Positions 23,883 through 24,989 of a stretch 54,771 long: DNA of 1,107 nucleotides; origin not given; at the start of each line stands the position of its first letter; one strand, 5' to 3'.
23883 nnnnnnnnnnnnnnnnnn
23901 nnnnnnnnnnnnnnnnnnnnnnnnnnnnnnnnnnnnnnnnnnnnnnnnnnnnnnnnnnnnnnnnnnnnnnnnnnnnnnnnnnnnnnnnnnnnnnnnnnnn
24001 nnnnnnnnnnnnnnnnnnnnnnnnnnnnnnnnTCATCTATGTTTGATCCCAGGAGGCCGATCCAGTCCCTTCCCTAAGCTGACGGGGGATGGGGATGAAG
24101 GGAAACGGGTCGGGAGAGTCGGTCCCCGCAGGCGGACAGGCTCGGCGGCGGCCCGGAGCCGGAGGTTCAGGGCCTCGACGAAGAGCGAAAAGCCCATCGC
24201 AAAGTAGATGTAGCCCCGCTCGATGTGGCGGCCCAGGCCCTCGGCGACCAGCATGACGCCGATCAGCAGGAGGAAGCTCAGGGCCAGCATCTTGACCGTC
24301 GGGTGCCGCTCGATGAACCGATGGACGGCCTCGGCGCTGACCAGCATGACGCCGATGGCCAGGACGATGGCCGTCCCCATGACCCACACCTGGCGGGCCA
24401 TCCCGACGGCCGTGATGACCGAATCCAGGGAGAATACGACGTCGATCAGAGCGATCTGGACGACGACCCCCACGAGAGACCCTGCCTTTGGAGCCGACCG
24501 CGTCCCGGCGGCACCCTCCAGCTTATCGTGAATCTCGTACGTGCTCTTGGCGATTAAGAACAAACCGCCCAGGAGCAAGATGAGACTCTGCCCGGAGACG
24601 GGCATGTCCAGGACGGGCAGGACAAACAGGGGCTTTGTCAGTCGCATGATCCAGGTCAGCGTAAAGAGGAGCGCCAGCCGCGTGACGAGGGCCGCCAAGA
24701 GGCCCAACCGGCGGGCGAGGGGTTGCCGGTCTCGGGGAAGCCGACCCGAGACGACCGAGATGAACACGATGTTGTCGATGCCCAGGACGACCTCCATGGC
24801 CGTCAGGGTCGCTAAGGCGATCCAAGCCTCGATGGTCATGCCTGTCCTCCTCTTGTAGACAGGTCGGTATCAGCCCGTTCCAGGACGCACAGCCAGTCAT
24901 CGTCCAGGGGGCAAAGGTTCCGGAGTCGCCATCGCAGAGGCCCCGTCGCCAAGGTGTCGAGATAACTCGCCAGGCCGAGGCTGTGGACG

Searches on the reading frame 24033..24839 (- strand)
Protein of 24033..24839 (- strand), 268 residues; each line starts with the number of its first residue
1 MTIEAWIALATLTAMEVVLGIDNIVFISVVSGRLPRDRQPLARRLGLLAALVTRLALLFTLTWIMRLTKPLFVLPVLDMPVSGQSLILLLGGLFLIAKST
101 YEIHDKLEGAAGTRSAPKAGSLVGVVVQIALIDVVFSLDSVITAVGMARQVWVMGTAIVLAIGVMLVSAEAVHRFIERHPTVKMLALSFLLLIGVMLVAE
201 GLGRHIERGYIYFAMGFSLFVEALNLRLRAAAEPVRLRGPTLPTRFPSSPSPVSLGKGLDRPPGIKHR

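Call 55: search_protein_families(library=pfam, proteins=[window:24033-24839:-], max_evalue=0.00001)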
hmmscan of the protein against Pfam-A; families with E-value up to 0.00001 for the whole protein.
window:24033-24839:- (268 aa): 1 family
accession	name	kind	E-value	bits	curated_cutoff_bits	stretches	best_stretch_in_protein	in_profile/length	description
PF03741.22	TerC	-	3e-45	154.6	27.8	1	11-200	2-177/178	Integral membrane protein TerC family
